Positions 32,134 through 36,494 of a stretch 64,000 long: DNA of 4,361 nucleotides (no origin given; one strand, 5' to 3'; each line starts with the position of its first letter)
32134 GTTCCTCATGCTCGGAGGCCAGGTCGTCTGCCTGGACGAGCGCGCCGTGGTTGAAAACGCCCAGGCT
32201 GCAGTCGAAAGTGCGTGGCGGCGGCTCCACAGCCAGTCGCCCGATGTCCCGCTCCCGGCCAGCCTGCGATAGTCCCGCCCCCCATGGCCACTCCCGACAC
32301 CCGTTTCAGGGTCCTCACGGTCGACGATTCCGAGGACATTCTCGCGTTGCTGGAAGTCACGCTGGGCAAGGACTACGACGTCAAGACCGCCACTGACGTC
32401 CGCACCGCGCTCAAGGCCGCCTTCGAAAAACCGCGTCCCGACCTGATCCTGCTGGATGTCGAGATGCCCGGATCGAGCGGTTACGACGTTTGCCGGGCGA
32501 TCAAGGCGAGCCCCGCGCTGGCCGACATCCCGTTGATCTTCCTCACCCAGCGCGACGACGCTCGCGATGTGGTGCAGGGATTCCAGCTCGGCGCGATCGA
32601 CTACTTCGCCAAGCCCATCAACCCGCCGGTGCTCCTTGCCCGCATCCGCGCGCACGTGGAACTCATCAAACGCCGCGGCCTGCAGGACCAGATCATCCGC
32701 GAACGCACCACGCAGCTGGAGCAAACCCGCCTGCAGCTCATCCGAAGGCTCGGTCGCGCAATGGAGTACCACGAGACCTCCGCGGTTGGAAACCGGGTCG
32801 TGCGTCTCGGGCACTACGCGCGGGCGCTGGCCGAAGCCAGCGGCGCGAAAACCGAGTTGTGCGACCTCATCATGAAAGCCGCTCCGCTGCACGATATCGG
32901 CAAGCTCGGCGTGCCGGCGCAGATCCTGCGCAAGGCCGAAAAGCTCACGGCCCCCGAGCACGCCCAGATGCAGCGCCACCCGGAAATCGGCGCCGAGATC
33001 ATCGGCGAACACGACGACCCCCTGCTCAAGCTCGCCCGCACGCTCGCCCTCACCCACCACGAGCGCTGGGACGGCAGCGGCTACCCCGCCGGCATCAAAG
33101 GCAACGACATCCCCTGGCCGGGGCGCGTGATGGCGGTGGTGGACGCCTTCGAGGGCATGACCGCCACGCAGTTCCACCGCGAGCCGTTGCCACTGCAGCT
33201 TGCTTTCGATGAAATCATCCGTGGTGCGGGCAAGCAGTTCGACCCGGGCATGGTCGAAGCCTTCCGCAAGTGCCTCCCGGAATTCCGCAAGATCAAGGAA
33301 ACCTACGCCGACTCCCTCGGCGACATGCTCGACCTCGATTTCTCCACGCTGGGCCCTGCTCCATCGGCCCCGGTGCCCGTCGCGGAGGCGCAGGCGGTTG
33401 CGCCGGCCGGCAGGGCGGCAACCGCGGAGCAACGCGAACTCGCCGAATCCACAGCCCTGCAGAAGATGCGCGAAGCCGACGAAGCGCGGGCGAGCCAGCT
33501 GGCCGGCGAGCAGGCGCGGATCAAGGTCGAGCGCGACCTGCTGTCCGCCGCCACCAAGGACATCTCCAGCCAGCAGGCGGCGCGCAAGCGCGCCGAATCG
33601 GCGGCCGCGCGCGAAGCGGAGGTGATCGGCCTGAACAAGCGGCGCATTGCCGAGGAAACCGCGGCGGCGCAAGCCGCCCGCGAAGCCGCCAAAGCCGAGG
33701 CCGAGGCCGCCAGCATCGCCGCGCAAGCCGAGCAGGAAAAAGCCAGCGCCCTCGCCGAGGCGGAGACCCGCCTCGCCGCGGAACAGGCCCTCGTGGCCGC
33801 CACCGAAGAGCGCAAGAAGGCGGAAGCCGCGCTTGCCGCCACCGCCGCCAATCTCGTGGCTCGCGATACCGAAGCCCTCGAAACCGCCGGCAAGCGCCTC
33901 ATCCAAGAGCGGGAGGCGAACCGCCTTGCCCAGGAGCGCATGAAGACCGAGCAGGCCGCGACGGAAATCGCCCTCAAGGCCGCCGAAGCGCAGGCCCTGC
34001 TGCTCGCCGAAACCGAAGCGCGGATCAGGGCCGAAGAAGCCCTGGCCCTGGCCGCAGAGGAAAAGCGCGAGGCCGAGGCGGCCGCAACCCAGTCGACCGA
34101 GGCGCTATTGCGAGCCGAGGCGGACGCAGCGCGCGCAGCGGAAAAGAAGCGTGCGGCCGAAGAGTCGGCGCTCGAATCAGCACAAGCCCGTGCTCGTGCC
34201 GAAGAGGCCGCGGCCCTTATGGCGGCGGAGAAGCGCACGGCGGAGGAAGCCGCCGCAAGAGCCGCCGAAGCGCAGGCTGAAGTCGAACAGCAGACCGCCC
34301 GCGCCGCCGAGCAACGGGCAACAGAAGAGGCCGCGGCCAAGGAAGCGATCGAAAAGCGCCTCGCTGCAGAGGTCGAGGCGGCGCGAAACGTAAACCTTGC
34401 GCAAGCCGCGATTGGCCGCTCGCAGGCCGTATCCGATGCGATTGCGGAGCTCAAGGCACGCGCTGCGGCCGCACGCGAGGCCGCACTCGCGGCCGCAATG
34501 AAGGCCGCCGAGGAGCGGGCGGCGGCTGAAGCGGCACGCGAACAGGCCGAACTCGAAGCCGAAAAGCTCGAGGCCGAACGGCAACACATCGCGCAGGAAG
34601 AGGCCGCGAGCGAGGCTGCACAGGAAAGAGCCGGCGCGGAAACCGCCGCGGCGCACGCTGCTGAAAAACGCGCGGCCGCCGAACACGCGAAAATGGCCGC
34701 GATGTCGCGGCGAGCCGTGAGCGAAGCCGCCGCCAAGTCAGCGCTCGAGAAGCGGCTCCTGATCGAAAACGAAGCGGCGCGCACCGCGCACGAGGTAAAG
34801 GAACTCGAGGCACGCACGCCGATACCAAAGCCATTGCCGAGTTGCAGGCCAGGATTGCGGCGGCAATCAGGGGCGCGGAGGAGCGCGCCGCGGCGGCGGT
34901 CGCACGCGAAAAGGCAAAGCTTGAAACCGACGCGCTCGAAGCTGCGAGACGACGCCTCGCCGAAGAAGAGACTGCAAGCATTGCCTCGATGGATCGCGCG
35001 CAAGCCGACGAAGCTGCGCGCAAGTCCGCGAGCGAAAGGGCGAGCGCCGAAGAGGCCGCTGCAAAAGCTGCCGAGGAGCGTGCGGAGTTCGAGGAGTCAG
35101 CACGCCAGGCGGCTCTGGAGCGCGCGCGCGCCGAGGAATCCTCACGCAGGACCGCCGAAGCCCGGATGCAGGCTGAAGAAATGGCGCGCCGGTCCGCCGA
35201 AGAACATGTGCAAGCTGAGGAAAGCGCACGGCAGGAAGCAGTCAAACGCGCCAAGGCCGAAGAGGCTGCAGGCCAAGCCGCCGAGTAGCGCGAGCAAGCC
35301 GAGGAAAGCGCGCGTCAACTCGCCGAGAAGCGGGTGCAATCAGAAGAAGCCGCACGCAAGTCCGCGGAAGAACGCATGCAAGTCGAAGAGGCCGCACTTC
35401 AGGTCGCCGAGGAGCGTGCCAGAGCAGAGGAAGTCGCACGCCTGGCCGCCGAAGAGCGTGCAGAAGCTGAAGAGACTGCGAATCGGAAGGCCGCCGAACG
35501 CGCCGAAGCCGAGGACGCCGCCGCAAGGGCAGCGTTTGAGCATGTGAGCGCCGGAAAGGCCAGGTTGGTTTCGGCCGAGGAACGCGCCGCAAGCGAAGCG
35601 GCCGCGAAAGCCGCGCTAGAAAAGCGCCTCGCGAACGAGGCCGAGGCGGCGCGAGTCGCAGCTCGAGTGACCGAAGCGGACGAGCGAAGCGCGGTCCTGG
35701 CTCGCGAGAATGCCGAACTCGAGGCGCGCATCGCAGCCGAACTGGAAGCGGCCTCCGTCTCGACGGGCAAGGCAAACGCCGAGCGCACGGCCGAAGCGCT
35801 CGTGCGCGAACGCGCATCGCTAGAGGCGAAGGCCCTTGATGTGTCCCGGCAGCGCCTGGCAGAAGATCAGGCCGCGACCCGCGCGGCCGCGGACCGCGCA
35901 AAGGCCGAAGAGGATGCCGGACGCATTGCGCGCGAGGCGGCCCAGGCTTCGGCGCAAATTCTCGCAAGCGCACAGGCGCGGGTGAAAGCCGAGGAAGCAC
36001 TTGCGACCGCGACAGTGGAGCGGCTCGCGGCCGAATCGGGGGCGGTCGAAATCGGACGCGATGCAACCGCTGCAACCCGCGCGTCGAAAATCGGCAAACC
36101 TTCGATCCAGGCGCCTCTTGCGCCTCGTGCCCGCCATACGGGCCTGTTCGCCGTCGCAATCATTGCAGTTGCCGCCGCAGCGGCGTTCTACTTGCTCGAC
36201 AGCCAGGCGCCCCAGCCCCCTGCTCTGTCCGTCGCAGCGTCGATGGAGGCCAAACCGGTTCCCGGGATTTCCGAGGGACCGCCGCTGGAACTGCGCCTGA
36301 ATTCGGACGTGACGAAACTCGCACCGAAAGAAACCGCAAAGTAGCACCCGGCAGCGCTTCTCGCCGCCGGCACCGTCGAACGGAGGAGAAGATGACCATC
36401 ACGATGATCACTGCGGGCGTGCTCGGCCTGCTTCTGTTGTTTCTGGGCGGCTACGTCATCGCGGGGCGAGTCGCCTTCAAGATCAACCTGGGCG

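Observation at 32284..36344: Phospho-receiver HD-GYP protein on a roughly 880-residue helical stalk with a C-terminal membrane anchor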

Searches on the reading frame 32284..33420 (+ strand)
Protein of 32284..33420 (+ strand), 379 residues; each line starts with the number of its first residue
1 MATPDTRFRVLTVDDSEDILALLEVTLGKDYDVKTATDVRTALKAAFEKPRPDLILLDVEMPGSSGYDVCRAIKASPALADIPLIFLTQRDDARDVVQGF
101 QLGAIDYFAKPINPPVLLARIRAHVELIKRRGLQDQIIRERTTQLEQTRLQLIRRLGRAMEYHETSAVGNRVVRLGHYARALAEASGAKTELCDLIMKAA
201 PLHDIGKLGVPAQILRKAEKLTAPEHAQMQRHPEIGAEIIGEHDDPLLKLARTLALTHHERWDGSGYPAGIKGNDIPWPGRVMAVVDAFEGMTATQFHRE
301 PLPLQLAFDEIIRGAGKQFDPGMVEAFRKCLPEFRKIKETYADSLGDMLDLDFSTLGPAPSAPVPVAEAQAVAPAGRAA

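Call 30: find_related_loci(query=window:32284-33420:+, collection=genome_contigs, flank=6000)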
Query window:32284-33420:+ (379 aa) in genome_contigs; peptide patterns used: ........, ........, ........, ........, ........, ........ (x = any residue, [..] = any of these).
70 stretches matched a pattern; 19 encode a relative of the query (tblastn E <= 1e-3); 19 distinct loci.
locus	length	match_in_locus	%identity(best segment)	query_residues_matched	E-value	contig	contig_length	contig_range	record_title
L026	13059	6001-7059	92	4-356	0e+0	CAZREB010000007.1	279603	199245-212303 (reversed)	MAG TPA_asm: uncultured Bordetella sp. isolate binchicken_co199_16 genome assembly, contig: NODE_33_length_279603_cov_11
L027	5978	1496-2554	89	1-354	0e+0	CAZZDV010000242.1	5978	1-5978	MAG TPA_asm: uncultured Bordetella sp. isolate SRP128246_co1_109 genome assembly, contig: NODE_36915_length_5978_cov_14.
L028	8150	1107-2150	89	7-354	0e+0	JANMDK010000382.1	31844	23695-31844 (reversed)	MAG: Pseudomonadota bacterium isolate OTE_75_metabat_17 OTE_75_k141_4451579, whole genome shotgun sequence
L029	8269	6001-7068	86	1-356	0e+0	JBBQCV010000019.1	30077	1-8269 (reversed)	MAG: Burkholderiales bacterium isolate Co_metawrap_1213 Cmw_1213_k141_18155270_length_30077_cov_10.3900, whole genome sh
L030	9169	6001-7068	85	1-356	0e+0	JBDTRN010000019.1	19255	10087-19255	MAG: Betaproteobacteria bacterium isolate cluster3_bin.248 NODE_10168_length_19255_cov_6.436094, whole genome shotgun se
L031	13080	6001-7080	84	1-360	0e+0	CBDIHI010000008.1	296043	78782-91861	MAG: Burkholderiales bacterium isolate 01205051-3130-4657-b8c8-f148f57bebd5 genome assembly, contig: contig_8, whole gen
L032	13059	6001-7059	82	1-353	0e+0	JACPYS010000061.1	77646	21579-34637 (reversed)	MAG: Betaproteobacteria bacterium isolate NC_groundwater_869_Pr1_S2p5_64_25 Montesol18_S2p5_coassembly_scaffold_1100308,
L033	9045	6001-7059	79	1-353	0e+0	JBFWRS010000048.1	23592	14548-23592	MAG: Burkholderiales bacterium isolate CA_2019_TPBF_211 NODE_10512_length_23592_cov_11.148349_TPBF, whole genome shotgun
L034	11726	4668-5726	75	1-353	0e+0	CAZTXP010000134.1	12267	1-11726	MAG TPA_asm: uncultured Enterobacteriaceae bacterium isolate binchicken_co200_30 genome assembly, contig: k141_212600, w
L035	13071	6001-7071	59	1-357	9e-144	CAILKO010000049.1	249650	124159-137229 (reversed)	MAG: uncultured proteobacterium isolate ErkenSummer_bin-0252 genome assembly, contig: bin-0252:49/74, whole genome shotg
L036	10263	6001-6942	39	5-330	9e-62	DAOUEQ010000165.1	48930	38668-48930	MAG TPA_asm: Anaerolineales bacterium isolate N6_298 k139_574233, whole genome shotgun sequence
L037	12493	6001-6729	29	135-353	1e-32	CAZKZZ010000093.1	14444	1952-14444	MAG TPA_asm: uncultured Spirochaetales bacterium isolate SRP332253_co1_263 genome assembly, contig: NODE_7024_length_144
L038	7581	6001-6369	36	7-133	2e-19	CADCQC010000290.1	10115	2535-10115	MAG: uncultured Prevotellaceae bacterium isolate RUG14878 genome assembly, contig: RUG14878_asm_290, whole genome shotgu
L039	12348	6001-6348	37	6-121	3e-18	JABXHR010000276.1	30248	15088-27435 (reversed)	MAG: Gammaproteobacteria bacterium isolate HF-Dia14 c_000000021829, whole genome shotgun sequence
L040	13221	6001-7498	35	7-125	2e-13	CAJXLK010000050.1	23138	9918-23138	MAG TPA_asm: uncultured Bacteroidetes bacterium isolate SRR6193124_bin.32_MetaBAT_v2.12.1_MAG genome assembly, contig: N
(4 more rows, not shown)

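Call 31: search_solved_structures(query=window:32284-33420:+, show_alignments=3, max_evalue=1e-10)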
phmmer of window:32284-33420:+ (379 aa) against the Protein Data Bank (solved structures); distinct sequences matched with E-value up to 1e-10: 58.
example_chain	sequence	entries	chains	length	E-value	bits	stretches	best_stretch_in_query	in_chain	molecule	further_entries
4mcw_A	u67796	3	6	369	3e-35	125.3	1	123-341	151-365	Metal dependent phosphohydrolase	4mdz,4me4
4r8z_A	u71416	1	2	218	3.3e-30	108.7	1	144-344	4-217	Cyclic di-GMP phosphodiesterase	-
9g85_A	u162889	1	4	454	2e-28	102.8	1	9-124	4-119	Response regulator PleD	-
2wb4_A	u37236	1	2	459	2.1e-28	102.8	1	9-124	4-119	DIGUANYLATE CYCLASE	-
9g86_A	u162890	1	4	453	2.3e-28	102.6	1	9-124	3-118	Response regulator PleD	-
1w25_A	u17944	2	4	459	2.5e-28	102.5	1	9-124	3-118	STALKED-CELL DIFFERENTIATION CONTROLLING PROTEIN | RESPONSE REGULATOR PLED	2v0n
3nhz_A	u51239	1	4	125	8.8e-22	81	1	6-125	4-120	Two component system transcriptional regulator mtrA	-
2gwr_A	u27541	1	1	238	5.5e-21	78.3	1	6-125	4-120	DNA-binding response regulator mtrA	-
5z7c_A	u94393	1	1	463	6.6e-21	78.1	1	196-321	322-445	3'3'-cGAMP-specific phosphodiesterase 3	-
1mvo_A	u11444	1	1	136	8e-21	77.8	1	9-126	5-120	PhoP response regulator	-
9ji3_J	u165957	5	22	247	2.2e-19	73.1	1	4-130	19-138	DNA-binding response regulator | Possible two component system response transcriptional positive regulator PhoP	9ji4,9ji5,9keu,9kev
3r0j_A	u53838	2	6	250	2.2e-19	73.1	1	4-130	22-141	POSSIBLE TWO COMPONENT SYSTEM RESPONSE TRANSCRIPTIONAL POSITIVE REGULATOR PHOP | Response regulator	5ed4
2zwm_A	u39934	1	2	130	5.5e-19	71.8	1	9-125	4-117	Transcriptional regulatory protein yycF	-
3f6p_A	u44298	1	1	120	5.6e-19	71.7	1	9-125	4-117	Transcriptional regulatory protein yycF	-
3t6k_A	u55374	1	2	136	4.1e-18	68.9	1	10-122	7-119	Response regulator receiver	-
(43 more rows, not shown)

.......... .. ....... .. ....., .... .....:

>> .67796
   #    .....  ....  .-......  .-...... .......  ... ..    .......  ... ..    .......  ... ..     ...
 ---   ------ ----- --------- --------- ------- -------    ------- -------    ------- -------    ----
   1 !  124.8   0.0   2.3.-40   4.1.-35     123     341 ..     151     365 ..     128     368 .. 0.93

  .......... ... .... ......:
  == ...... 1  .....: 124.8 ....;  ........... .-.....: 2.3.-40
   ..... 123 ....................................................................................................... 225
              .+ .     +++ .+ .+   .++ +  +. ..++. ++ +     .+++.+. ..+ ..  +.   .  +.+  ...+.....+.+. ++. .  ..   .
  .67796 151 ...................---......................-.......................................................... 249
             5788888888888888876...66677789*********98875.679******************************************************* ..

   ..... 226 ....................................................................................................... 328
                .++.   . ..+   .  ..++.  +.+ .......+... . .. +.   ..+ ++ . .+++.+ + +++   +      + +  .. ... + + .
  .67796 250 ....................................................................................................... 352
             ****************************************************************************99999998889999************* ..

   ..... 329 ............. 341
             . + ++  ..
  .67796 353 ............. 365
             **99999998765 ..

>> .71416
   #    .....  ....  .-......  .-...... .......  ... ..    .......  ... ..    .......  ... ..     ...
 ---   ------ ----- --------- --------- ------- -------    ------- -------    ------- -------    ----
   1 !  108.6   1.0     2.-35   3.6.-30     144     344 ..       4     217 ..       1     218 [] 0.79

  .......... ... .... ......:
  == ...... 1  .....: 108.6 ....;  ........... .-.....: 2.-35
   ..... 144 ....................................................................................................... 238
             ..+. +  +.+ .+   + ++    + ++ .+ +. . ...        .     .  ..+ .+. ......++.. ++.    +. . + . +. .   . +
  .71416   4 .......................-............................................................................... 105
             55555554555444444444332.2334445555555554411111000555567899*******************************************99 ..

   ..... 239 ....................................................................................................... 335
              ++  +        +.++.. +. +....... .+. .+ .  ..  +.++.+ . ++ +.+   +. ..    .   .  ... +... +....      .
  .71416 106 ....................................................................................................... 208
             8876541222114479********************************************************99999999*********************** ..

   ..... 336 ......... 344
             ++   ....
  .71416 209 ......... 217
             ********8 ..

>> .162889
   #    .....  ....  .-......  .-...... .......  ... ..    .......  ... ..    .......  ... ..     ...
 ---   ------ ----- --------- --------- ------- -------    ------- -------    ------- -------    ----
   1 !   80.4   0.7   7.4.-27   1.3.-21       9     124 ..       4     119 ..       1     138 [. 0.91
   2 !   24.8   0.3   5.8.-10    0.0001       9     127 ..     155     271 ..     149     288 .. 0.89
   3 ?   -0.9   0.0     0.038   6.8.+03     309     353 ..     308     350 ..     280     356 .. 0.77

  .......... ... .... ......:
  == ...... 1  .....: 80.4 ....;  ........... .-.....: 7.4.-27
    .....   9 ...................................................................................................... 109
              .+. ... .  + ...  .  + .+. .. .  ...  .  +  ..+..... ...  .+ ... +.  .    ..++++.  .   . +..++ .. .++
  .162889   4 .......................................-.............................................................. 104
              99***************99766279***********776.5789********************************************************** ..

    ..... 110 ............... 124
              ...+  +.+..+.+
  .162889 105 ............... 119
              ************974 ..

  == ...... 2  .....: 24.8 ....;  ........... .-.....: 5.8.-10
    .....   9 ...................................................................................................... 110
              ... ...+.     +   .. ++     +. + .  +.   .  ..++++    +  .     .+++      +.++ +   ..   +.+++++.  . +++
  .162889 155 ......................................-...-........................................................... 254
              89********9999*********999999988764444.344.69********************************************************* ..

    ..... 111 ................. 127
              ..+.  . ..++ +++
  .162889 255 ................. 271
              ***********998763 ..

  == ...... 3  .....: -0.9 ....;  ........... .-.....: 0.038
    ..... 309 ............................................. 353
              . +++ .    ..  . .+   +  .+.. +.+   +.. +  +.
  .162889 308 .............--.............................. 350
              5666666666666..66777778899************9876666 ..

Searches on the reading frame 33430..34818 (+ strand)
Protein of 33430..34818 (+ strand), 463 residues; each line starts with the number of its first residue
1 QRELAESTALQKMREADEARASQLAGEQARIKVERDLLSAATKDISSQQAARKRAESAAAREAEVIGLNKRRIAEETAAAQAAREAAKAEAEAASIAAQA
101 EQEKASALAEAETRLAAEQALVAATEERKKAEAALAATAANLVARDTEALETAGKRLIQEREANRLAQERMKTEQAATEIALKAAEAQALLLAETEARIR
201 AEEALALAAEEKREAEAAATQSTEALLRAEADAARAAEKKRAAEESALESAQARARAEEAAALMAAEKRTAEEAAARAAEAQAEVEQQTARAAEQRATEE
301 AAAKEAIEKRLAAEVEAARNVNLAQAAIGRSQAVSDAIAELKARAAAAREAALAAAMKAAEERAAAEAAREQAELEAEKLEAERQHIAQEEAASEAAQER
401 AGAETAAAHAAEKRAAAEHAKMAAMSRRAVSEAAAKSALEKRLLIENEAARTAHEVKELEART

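Call 80: search_solved_structures(query=window:33430-34818:+, max_evalue=0.01)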
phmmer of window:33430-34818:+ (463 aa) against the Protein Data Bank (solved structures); distinct sequences matched with E-value up to 0.01: 0.

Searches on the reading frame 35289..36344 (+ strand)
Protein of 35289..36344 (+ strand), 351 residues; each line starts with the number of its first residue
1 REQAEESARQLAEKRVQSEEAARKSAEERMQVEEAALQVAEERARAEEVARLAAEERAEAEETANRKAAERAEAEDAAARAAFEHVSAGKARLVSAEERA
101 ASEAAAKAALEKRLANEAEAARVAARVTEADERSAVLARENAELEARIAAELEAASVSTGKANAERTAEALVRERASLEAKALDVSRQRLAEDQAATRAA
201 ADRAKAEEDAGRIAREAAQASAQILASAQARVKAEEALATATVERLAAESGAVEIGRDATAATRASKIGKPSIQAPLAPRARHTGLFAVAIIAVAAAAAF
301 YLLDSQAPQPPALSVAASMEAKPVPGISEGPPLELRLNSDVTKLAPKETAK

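Call 7: search_protein_families(library=pfam, proteins=[window:35289-36344:+], max_evalue=0.01)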
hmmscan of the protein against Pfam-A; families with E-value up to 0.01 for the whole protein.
window:35289-36344:+ (351 aa): 0 families

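Call 64: predict_structure(protein=window:35289-36344:+)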
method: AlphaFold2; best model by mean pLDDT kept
length: 351 residues; sequences in the alignment: 1
mean_pLDDT: 75.5   pTM: 0.36
mean pLDDT of the five models: 75.5, 75.1, 74.2, 69.5, 67.4
residues with pLDDT >= 90: 118; 70-90: 119; 50-70: 42; < 50: 72
segments of 3 or more residues with pLDDT < 50: 267-285, 303-331, 333-338, 340-351
pLDDT, mean of each block of 10 residues (from residue 1): 92 95 94 94 95 93 92 89 67 64 83 88 85 89 86 73 83 89 89 88 90 90 91 92 87 61 47 42 47 61 46 38 41 44 42 45
secondary structure, 60 per line:
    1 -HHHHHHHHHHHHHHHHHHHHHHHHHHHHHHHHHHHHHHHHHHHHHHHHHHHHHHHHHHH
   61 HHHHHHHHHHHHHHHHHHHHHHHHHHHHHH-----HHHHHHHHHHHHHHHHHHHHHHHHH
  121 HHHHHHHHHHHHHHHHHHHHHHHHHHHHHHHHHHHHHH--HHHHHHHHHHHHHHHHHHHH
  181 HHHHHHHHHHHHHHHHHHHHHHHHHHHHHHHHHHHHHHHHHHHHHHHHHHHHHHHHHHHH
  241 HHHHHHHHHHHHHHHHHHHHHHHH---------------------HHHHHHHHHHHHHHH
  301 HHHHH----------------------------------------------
elements in order: H2-90 H96-158 H161-264 H286-305

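Call 75: search_protein_families(library=ncbifam, proteins=[window:35289-36344:+], max_evalue=0.01)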
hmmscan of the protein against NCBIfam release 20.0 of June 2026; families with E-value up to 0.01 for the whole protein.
window:35289-36344:+ (351 aa): 0 families
